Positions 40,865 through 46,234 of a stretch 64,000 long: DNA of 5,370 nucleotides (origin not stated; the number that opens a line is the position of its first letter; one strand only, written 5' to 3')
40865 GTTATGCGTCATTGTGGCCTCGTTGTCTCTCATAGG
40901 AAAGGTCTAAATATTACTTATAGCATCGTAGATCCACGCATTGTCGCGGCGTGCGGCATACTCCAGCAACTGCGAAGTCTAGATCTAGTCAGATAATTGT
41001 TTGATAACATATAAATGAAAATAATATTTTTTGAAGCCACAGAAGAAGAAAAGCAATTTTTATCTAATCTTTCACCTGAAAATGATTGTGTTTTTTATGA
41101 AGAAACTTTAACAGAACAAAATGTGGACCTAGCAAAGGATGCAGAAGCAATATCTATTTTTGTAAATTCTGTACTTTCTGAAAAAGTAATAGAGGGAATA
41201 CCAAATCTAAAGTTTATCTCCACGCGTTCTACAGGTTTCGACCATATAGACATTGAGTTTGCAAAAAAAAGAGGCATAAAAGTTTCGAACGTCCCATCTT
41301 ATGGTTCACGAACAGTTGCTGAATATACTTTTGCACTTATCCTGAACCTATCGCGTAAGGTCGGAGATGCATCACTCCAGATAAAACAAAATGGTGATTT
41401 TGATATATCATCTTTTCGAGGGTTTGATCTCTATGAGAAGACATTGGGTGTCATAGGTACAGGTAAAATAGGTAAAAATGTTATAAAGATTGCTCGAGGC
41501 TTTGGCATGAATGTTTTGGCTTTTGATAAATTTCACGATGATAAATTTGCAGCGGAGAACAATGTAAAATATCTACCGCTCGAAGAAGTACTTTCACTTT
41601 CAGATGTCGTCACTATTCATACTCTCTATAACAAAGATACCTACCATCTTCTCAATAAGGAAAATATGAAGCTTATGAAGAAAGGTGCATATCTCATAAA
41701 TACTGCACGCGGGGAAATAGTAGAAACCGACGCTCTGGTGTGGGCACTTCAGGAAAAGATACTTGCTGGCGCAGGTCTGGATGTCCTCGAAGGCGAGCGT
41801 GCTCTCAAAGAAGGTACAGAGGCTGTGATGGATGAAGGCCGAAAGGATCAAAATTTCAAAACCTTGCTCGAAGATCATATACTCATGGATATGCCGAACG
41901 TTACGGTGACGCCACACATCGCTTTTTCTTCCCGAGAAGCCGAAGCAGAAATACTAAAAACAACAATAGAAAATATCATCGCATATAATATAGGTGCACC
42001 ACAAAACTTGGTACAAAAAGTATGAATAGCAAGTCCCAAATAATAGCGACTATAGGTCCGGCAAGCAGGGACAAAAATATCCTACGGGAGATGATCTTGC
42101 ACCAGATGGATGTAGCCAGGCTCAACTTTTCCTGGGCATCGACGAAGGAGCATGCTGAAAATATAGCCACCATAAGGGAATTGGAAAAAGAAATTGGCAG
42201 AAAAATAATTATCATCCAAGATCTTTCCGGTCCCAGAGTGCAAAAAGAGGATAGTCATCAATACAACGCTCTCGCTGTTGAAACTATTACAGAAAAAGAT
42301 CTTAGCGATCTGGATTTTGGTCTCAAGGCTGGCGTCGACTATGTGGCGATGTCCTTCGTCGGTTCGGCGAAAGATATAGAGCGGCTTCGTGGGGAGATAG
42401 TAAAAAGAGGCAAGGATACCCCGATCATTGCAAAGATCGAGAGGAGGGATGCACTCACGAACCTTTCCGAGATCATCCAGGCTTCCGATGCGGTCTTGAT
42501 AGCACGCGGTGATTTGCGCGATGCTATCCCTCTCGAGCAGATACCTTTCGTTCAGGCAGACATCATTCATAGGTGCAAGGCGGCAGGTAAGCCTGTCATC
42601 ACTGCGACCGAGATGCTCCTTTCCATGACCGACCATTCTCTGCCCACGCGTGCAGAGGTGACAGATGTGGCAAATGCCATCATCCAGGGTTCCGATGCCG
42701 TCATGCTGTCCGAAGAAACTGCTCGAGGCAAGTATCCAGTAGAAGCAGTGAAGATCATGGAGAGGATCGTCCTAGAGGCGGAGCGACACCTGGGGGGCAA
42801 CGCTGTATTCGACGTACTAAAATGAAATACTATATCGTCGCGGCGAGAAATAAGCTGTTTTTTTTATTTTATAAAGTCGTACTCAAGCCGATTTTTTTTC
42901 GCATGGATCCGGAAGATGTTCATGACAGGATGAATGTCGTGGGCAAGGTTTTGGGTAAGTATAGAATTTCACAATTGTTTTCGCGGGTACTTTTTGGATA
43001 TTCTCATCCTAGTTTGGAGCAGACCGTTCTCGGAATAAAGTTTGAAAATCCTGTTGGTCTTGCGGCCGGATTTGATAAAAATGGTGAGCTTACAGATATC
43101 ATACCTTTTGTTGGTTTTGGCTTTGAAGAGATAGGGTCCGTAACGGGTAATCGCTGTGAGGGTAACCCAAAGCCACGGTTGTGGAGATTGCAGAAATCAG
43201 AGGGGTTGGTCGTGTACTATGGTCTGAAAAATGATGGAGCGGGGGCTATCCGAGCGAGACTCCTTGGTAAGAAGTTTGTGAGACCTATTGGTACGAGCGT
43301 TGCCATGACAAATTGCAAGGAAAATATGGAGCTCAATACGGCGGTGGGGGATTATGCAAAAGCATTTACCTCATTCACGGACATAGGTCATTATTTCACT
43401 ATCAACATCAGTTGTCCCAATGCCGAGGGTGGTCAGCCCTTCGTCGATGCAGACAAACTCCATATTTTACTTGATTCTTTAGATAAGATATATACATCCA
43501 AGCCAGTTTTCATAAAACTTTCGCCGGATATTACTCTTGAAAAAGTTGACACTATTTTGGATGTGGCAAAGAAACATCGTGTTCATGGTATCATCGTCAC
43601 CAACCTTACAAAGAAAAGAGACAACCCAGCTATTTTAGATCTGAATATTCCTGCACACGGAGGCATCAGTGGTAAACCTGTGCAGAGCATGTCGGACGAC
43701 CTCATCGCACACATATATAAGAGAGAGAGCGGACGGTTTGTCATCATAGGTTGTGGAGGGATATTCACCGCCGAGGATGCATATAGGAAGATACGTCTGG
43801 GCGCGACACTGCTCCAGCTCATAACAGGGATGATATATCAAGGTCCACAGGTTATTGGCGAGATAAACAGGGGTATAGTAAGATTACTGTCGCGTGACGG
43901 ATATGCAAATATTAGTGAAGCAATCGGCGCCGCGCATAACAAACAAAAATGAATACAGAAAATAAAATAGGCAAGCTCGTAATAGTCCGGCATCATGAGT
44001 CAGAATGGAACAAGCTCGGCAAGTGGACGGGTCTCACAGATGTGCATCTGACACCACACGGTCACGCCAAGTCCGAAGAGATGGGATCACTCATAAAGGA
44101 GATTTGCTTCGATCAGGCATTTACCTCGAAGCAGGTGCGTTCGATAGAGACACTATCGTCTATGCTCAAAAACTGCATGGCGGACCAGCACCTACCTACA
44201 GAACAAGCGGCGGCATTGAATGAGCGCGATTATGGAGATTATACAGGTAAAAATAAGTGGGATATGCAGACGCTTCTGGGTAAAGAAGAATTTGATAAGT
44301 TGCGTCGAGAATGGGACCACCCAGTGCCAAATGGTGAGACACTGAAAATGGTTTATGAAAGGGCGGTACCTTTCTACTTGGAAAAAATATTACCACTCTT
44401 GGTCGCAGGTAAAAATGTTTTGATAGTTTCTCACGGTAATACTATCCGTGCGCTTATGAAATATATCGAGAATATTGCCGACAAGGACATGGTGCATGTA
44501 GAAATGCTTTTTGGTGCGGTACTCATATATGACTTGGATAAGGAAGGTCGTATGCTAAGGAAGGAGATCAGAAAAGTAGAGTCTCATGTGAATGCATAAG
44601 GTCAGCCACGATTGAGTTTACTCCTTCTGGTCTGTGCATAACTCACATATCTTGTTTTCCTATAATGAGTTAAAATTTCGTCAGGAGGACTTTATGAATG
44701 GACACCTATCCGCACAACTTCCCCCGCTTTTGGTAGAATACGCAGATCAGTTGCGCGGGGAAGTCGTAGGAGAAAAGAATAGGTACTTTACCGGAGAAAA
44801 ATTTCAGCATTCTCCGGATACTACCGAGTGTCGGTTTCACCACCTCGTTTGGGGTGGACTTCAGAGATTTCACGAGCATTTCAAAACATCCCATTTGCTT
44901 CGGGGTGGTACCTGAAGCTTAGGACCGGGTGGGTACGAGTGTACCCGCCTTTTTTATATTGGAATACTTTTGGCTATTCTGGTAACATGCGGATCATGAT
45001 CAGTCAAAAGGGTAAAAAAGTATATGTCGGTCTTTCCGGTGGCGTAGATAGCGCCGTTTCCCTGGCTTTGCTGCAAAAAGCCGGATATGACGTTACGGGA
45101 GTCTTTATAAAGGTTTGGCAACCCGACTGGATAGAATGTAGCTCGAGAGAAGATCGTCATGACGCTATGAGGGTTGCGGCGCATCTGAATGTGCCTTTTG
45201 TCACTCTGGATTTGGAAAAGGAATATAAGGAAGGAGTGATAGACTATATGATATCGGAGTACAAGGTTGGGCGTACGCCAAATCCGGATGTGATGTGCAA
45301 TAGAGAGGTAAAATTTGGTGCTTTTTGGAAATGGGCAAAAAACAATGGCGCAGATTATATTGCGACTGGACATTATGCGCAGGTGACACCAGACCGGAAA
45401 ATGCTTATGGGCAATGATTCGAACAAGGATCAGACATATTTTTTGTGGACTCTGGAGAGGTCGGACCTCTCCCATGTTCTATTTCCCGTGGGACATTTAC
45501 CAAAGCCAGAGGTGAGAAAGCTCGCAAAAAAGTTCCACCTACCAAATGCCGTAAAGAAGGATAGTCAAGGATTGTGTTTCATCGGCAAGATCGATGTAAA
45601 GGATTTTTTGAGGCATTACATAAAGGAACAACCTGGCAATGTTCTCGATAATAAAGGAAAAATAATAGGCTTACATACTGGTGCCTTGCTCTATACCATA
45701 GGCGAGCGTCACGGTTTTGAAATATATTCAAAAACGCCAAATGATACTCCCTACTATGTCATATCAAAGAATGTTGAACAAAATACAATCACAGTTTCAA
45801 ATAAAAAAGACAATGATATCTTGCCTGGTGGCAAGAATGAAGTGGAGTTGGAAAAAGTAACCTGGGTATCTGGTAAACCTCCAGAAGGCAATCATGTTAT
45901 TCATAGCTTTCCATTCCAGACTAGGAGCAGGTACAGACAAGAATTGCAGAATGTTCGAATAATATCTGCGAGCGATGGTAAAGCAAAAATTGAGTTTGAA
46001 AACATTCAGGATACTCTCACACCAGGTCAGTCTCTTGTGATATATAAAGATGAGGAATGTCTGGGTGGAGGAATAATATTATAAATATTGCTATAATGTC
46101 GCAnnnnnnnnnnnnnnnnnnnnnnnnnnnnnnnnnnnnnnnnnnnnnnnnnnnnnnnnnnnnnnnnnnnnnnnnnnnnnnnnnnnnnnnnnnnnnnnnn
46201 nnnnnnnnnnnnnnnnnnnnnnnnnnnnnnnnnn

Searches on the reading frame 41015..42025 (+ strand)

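Call 54: search_protein_families(library=pfam, max_evalue=0.01, proteins=[window:41015-42025:+])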
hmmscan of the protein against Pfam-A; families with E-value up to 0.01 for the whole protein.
window:41015-42025:+ (336 aa): 5 families
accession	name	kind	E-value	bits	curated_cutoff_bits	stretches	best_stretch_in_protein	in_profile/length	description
PF02826.25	2-Hacid_dh_C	-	7.6e-54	182.2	25.1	1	106-303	1-178/178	D-isomer specific 2-hydroxyacid dehydrogenase, NAD binding domain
PF00389.36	2-Hacid_dh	-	2.2e-32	112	24.6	1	4-333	2-133/134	D-isomer specific 2-hydroxyacid dehydrogenase, catalytic domain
PF03446.21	NAD_binding_2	-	6.1e-06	26.8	21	1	144-278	2-140/161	NAD binding domain of 6-phosphogluconate dehydrogenase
PF01262.27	AlaDh_PNT_C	-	0.0012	18.7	23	1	146-231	33-129/214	Alanine dehydrogenase/PNT, C-terminal domain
PF07991.19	KARI_N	-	0.0095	16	20.6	0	139-228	2-92/165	Acetohydroxy acid isomeroreductase, NADPH-binding domain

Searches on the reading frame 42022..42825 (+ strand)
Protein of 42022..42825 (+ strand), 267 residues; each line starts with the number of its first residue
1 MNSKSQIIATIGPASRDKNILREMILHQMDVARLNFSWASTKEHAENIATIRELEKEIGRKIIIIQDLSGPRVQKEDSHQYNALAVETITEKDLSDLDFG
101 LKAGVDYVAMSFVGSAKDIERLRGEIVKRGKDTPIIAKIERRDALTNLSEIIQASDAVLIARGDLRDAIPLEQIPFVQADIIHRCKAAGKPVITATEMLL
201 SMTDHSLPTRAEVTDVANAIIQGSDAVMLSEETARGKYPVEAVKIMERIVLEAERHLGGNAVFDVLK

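Call 54: search_protein_families(library=pfam, max_evalue=0.01, proteins=[window:42022-42825:+])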
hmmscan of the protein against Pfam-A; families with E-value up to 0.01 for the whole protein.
window:42022-42825:+ (267 aa): 2 families
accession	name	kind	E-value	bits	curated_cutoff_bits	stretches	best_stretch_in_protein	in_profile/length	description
PF00224.27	PK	-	2.4e-76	257.4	30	2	84-243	169-328/328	Pyruvate kinase, barrel domain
PF03328.21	HpcH_HpaI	-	0.0018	18.1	25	1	97-162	78-151/221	HpcH/HpaI aldolase/citrate lyase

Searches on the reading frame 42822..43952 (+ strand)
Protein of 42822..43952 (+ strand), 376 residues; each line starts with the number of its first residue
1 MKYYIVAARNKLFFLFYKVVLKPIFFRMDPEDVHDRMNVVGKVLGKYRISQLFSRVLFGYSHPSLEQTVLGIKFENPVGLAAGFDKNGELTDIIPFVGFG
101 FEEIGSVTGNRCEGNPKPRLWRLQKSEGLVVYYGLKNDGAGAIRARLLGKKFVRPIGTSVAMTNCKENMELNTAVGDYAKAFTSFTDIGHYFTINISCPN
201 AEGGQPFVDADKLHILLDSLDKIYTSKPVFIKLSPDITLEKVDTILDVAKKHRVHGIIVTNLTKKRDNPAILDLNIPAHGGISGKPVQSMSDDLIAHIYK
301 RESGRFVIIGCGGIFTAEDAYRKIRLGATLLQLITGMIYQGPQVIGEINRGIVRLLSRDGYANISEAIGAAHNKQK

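Call 54: search_protein_families(library=pfam, max_evalue=0.01, proteins=[window:42822-43952:+])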
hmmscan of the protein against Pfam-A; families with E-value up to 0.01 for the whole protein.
window:42822-43952:+ (376 aa): 1 family
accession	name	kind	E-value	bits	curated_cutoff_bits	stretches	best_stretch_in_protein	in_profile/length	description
PF01180.27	DHO_dh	-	1.4e-64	218.6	27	1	65-356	2-291/291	Dihydroorotate dehydrogenase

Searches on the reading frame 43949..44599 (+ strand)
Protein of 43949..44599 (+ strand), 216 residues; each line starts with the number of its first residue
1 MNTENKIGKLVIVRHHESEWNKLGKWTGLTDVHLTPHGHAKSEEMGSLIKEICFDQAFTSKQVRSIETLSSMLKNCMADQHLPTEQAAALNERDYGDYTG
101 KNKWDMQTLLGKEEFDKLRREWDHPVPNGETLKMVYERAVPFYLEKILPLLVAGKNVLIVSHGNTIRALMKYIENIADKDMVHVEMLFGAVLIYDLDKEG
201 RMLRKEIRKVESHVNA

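Call 55: search_protein_families(library=pfam, max_evalue=0.01, proteins=[window:43949-44599:+])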
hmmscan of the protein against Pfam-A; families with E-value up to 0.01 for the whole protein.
window:43949-44599:+ (216 aa): 2 families
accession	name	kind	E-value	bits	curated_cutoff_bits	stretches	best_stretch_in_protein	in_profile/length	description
PF00300.27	His_Phos_1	-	6.9e-33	114.4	21.7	1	10-203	1-188/194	Histidine phosphatase superfamily (branch 1)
PF09759.15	Atx10homo_assoc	-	0.0052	17.1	28.9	0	47-84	7-44/99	Spinocerebellar ataxia type 10 protein domain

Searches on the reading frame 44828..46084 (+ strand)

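Call 55: search_protein_families(library=pfam, max_evalue=0.01, proteins=[window:44828-46084:+])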
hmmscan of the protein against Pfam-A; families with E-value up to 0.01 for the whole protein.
window:44828-46084:+ (418 aa): 7 families
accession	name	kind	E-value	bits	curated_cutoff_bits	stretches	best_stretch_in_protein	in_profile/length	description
PF03054.22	tRNA_Me_trans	-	2.2e-73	246.7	20.6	1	63-254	1-202/202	tRNA methyl transferase HUP domain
PF20259.3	tRNA_Me_trans_M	-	5.2e-19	68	27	1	258-324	1-65/66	tRNA methyl transferase PRC-barrel domain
PF20258.4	tRNA_Me_trans_C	-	7.9e-16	58.6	20.6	1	338-417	3-77/77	Aminomethyltransferase beta-barrel domain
PF02540.23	NAD_synthase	-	3.1e-09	36.8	21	1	61-134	17-86/242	NAD synthase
PF06508.19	QueC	-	0.00089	19.2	22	1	66-184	3-122/210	Queuosine biosynthesis protein QueC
PF01171.26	ATP_bind_3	-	0.0028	17.9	27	1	64-185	1-107/182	PP-loop family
PF00764.25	Arginosuc_synth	-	0.0084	16.6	27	0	64-138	1-70/162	Arginosuccinate synthase N-terminal HUP domain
